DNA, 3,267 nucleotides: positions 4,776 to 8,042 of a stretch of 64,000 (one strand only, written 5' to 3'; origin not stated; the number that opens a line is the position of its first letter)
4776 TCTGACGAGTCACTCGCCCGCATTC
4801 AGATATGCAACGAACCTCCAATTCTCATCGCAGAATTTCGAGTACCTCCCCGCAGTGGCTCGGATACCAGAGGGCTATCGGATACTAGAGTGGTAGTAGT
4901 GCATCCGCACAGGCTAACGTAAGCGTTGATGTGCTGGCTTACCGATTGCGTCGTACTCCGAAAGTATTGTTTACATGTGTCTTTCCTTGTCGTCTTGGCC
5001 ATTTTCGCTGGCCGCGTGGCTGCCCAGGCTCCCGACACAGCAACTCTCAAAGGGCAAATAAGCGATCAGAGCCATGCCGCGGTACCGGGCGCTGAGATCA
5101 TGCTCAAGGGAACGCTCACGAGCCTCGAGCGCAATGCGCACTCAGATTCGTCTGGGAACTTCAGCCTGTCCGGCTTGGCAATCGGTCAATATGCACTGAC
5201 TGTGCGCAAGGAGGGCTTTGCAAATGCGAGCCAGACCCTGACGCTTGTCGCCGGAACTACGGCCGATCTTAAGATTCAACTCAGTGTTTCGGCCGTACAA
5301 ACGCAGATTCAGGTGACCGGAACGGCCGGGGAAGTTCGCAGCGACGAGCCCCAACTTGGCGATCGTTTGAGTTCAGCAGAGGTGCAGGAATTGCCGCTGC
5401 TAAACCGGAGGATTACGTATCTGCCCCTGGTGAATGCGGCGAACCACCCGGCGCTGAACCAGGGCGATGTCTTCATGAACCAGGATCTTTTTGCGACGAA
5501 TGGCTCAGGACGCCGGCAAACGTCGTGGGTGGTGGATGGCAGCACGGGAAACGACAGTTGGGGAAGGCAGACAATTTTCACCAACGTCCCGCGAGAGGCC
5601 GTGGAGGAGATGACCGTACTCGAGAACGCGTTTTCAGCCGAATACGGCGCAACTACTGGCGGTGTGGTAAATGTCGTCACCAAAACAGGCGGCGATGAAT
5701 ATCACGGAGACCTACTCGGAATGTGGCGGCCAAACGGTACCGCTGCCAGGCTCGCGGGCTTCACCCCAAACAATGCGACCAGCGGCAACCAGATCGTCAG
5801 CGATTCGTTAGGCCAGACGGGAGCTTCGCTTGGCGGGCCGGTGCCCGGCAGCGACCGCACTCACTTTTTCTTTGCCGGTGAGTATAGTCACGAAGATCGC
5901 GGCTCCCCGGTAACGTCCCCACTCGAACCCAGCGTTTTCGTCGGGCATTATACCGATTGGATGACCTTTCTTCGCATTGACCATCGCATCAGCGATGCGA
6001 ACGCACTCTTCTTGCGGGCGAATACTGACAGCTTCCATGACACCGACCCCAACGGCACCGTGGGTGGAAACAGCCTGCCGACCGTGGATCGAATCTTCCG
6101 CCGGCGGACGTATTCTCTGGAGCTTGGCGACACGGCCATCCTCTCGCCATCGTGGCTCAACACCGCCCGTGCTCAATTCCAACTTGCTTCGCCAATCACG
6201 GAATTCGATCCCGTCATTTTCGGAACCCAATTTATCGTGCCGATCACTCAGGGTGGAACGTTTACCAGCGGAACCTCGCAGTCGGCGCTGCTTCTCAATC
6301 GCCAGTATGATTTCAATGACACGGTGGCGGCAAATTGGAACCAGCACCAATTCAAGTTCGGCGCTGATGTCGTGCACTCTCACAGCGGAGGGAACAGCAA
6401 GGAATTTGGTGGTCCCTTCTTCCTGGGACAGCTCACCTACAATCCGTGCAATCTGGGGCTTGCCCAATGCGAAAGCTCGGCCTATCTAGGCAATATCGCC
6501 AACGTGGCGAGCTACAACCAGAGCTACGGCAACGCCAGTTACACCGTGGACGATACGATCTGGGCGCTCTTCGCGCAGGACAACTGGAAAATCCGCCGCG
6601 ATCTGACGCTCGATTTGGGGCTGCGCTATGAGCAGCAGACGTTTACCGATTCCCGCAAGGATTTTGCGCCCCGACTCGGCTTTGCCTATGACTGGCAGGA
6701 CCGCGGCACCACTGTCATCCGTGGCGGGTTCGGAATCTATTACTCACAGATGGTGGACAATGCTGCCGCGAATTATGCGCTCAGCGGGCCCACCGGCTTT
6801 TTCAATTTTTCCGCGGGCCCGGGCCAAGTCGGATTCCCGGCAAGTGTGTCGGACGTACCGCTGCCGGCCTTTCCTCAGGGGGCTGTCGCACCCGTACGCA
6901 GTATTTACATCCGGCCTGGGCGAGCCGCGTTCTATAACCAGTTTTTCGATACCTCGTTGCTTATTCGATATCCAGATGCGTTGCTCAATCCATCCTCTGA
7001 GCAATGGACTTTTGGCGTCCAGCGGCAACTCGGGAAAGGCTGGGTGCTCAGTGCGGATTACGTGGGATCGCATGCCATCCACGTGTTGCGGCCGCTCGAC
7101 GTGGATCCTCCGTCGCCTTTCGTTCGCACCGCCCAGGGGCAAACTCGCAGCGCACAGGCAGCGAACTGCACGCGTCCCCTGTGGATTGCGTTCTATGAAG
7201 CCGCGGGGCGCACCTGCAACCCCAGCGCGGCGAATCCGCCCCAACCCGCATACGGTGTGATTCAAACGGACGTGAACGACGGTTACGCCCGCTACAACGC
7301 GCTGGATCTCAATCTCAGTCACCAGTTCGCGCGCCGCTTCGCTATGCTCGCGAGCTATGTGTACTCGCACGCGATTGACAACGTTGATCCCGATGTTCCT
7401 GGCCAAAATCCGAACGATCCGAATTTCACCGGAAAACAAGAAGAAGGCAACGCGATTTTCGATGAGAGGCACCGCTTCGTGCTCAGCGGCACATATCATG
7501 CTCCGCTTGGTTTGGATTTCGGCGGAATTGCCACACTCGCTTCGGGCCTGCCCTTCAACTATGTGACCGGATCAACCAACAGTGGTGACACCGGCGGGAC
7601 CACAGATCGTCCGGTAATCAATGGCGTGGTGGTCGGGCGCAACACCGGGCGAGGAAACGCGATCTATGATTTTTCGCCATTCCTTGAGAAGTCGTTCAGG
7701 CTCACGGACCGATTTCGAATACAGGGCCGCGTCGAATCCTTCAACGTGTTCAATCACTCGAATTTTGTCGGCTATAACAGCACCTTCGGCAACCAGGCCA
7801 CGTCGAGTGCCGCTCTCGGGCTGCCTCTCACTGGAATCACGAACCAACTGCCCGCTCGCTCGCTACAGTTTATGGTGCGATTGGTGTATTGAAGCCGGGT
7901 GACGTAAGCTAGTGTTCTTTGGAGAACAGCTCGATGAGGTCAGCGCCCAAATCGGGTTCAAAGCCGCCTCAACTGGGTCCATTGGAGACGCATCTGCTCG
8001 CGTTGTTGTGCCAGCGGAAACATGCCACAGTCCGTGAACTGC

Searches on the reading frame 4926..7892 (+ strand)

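Call 61: search_protein_families(library=ncbifam, proteins=[window:4926-7892:+], max_evalue=0.00001)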
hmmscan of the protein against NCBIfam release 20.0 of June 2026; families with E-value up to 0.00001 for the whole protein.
window:4926-7892:+ (988 aa): 8 families
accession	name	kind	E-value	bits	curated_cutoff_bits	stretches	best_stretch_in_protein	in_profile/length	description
NF010048.1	PRK13524.1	subfamily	1.5e-08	33.6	493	0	221-263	143-186/744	FepA family TonB-dependent siderophore receptor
NF010010.0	PRK13483.1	equivalog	3.8e-08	31.8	927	0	538-602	364-424/660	ligand-gated channel protein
NF052345.1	S_layer_anammox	exception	1.6e-07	29.1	1400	1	35-136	1309-1407/1596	Kustd1514 family S-layer glycoprotein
NF041535.1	TonB_rec_PqqU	equivalog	1.7e-07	30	1200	0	215-256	92-133/676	TonB-dependent receptor PqqU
NF010051.0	PRK13528.1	subfamily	4.2e-07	28.6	583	0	221-263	139-182/727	FepA family TonB-dependent siderophore receptor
NF049945.1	TonB_dep_FCYXU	equivalog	5.7e-07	28.5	825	0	543-576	380-413/697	TonB-dependent receptor, FCYXU motif-type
NF010038.0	PRK13513.1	equivalog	1.4e-06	27.2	942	0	544-605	362-420/659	ligand-gated channel protein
NF007478.2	PRK10064.1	equivalog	8e-06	24.4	745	0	220-263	124-168/663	catecholate siderophore receptor CirA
